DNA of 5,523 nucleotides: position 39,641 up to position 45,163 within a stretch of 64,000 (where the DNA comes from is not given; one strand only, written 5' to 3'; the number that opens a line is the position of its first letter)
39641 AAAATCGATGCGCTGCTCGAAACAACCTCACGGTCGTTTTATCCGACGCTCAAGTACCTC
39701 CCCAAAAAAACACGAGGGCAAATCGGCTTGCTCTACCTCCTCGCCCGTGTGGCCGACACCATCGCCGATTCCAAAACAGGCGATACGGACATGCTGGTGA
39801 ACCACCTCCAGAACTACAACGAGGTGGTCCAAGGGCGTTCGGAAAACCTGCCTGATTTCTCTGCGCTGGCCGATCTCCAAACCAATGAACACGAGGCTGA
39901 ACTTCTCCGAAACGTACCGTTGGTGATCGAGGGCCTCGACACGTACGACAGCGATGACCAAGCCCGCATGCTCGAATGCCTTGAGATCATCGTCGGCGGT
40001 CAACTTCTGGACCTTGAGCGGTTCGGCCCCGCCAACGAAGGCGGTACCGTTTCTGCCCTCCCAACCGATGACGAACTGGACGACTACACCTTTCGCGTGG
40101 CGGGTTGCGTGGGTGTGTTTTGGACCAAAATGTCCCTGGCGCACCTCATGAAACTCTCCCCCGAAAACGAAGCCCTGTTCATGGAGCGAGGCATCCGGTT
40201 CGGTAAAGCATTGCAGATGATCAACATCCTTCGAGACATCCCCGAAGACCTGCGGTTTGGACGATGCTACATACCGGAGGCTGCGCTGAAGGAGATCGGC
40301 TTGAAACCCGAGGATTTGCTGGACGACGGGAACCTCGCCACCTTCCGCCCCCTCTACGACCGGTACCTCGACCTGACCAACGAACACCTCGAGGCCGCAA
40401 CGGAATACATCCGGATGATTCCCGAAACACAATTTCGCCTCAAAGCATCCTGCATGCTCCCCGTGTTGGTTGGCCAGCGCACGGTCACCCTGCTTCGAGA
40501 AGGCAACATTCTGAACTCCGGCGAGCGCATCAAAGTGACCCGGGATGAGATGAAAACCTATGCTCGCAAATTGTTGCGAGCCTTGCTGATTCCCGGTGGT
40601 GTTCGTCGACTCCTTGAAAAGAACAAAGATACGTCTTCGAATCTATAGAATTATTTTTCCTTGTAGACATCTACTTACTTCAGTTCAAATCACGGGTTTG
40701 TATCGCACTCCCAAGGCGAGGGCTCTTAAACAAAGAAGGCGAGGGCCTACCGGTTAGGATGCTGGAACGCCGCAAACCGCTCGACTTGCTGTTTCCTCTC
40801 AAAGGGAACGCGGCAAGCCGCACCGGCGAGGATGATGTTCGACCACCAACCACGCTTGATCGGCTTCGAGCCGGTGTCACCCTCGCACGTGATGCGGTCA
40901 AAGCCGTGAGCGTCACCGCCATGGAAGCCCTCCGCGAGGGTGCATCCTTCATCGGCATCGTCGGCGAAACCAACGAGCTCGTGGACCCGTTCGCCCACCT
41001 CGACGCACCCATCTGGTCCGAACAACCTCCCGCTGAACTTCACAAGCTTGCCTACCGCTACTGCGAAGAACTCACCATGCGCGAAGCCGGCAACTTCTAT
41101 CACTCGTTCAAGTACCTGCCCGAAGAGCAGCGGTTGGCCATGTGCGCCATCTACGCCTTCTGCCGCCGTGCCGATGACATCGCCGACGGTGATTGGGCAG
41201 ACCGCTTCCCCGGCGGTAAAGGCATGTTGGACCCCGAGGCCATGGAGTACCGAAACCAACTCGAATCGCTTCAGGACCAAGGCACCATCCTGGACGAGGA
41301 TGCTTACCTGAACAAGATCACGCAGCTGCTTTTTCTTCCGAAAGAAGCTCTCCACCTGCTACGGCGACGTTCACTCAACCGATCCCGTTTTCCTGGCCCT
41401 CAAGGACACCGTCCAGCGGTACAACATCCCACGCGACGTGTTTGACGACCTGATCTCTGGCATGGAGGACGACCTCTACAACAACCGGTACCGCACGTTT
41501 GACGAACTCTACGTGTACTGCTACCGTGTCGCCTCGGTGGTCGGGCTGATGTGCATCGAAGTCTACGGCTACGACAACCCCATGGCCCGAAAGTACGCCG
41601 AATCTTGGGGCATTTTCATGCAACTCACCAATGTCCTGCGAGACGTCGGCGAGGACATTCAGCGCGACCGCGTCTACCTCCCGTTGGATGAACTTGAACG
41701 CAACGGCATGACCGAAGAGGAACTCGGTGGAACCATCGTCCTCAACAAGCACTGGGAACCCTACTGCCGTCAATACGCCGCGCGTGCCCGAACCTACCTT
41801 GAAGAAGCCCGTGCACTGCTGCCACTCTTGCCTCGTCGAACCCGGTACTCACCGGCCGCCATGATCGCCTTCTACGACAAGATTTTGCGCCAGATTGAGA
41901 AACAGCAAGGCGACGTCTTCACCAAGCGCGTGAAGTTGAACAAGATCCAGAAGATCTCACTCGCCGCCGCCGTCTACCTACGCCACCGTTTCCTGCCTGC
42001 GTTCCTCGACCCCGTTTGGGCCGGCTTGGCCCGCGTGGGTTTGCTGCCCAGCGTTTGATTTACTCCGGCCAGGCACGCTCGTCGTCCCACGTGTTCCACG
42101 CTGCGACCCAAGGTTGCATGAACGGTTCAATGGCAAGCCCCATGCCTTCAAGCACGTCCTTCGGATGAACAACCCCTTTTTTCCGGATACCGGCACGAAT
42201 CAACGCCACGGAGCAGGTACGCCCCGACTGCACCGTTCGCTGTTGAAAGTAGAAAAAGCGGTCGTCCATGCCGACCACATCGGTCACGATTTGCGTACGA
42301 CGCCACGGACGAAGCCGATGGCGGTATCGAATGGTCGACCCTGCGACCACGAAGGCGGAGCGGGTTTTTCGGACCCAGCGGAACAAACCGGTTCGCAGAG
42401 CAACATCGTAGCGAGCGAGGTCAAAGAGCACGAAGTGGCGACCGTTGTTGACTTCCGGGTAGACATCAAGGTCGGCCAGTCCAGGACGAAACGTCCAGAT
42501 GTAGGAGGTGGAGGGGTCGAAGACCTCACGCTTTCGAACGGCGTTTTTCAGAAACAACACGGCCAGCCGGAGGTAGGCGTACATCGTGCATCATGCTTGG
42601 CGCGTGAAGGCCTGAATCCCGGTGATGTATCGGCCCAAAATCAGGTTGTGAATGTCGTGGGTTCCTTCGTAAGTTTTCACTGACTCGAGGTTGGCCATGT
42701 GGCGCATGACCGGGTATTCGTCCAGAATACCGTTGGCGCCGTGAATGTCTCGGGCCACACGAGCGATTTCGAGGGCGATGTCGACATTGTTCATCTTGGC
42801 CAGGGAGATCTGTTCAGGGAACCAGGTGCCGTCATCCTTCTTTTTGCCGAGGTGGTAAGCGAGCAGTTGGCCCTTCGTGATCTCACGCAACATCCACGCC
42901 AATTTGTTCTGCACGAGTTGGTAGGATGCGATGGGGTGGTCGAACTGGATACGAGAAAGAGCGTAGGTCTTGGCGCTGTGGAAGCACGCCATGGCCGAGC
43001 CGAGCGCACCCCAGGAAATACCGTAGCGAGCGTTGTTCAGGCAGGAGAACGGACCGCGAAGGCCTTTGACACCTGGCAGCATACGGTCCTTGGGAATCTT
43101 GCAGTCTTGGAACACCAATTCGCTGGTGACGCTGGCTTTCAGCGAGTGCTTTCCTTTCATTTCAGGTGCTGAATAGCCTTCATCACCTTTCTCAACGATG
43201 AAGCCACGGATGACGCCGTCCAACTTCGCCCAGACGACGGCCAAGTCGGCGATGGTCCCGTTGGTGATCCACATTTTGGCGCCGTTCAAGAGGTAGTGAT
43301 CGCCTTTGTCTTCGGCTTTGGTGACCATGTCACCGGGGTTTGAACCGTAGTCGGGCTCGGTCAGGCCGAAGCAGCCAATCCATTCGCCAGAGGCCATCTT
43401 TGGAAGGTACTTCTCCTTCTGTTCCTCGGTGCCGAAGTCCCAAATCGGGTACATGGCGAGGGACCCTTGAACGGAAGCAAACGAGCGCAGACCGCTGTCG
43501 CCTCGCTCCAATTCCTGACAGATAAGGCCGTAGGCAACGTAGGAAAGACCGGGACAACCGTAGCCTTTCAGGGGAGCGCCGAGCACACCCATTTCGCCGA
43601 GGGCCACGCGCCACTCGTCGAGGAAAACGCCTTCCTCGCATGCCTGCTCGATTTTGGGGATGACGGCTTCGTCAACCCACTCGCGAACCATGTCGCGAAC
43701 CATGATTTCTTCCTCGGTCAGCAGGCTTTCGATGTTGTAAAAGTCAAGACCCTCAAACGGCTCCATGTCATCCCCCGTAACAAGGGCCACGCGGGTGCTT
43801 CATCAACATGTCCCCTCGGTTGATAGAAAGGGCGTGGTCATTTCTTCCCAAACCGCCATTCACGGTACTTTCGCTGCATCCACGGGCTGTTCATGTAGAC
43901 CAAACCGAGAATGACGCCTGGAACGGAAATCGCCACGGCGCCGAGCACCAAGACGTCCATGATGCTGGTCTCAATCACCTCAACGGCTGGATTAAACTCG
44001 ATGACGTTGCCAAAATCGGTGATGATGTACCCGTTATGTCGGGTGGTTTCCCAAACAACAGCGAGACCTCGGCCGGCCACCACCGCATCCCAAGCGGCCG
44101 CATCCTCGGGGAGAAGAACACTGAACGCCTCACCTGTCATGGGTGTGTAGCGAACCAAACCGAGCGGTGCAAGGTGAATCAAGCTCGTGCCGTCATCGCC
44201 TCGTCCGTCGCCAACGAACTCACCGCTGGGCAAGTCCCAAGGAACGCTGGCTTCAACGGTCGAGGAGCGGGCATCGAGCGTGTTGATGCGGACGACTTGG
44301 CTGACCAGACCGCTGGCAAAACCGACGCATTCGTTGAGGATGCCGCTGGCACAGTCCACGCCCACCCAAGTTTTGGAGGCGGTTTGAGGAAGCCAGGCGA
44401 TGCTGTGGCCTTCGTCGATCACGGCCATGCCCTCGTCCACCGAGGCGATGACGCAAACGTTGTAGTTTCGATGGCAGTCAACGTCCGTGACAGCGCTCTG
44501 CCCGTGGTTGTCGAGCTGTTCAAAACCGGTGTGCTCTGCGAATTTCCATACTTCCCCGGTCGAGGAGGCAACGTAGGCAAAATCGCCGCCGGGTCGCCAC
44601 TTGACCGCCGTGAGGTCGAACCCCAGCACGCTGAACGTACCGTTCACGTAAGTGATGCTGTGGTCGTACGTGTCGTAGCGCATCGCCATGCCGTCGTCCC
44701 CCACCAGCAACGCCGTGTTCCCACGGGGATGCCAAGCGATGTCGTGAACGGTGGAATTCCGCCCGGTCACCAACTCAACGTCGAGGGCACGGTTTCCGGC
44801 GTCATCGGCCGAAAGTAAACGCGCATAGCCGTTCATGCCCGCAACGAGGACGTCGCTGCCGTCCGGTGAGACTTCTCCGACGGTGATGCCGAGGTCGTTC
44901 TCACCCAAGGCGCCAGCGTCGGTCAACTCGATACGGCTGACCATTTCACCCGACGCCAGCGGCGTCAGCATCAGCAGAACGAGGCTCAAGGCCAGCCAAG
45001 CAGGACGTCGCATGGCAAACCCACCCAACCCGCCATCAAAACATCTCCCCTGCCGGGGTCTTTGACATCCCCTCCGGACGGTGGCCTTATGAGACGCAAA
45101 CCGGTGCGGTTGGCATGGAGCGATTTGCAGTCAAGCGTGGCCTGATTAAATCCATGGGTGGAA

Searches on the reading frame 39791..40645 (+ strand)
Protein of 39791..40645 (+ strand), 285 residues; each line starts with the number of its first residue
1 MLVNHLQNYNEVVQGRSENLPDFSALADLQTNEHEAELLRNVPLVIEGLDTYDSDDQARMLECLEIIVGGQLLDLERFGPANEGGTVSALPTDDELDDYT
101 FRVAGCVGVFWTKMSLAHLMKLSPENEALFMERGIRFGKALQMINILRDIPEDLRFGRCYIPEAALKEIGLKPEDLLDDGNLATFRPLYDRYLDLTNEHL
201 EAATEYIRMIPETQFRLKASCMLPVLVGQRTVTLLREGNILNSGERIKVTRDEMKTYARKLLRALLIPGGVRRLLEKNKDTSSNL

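Call 82: search_protein_families(library=pfam, proteins=[window:39791-40645:+], max_evalue=0.0001)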
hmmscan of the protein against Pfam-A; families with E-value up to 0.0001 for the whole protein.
window:39791-40645:+ (285 aa): 1 family
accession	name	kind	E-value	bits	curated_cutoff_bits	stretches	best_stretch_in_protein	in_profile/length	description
PF00494.24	SQS_PSY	-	1.6e-33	116.9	26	1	37-251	65-261/263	Squalene/phytoene synthase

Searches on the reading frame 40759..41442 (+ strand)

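Call 82: search_protein_families(library=pfam, proteins=[window:40759-41442:+], max_evalue=0.0001)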
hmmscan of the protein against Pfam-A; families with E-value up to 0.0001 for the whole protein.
window:40759-41442:+ (228 aa): 1 family
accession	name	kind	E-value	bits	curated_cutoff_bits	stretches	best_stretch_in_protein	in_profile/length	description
PF00494.24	SQS_PSY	-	5.9e-10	39.7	26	1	111-146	6-41/263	Squalene/phytoene synthase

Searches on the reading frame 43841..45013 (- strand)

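Call 82: search_protein_families(library=pfam, proteins=[window:43841-45013:-], max_evalue=0.0001)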
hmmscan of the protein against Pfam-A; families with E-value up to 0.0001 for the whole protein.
window:43841-45013:- (391 aa): 2 families
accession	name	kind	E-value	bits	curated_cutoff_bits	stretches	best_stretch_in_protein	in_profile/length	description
PF24814.1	WD40_Prp19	-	2.9e-06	27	320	0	116-200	34-119/281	Prp19 WD40 domain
PF25174.1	Beta-prop_THOC3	-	7.1e-05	22.4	305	0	81-200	84-199/272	THOC3 beta-propeller domain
